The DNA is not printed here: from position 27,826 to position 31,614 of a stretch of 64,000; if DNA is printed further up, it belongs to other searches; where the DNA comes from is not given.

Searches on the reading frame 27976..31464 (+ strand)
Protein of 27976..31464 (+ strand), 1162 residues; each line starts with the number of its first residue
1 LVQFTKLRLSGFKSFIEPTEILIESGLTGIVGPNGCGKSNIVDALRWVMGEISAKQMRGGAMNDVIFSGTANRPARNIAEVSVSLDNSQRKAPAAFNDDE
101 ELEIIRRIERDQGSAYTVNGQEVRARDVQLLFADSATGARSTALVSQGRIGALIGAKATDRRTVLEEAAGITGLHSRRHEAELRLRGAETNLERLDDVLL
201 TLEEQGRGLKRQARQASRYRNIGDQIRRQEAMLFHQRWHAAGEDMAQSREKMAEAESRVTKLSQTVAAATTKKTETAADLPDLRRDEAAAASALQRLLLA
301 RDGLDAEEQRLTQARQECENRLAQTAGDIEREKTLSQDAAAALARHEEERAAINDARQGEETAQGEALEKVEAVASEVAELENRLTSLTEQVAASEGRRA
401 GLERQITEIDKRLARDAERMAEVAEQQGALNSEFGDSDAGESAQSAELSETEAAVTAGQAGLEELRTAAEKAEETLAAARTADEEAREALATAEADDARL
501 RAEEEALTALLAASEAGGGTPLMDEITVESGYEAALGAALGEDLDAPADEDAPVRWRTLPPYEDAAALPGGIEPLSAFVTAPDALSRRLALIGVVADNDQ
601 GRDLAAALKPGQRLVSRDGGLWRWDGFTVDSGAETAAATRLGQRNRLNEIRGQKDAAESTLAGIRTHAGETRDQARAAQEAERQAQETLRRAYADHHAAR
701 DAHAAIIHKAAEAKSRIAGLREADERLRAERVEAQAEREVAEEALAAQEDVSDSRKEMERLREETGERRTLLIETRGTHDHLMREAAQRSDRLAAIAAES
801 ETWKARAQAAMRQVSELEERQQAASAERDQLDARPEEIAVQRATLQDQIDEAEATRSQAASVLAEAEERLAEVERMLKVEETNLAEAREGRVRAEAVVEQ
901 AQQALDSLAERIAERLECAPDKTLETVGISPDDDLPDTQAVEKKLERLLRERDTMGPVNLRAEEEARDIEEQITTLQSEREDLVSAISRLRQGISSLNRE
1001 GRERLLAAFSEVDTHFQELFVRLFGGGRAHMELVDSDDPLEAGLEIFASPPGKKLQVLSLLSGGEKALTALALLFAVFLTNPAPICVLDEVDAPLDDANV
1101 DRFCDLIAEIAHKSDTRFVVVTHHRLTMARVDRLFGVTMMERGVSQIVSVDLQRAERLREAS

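Call 50: search_protein_families(library=pfam, proteins=[window:27976-31464:+])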
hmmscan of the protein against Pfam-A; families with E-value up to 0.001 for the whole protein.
window:27976-31464:+ (1162 aa): 6 families
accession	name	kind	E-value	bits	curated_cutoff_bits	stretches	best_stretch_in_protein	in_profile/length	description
PF02463.25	SMC_N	-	2.5e-59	200.8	40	1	5-1145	3-219/220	RecF/RecN/SMC N terminal domain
PF13304.12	AAA_21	-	2.7e-12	47.8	27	1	27-100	1-64/304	AAA domain, putative AbiEii toxin, Type IV TA system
PF13476.12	AAA_23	-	1.6e-10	42.4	27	1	6-126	1-114/201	AAA domain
PF13175.12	AAA_15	-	4.2e-06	27.1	32.1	1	6-63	5-55/374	AAA ATPase domain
PF06470.18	SMC_hinge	-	4.6e-05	24.2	22.5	1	521-559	7-45/116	SMC proteins Flexible Hinge Domain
PF13555.12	AAA_29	-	0.00057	20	27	0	19-49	15-46/61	P-loop containing region of AAA domain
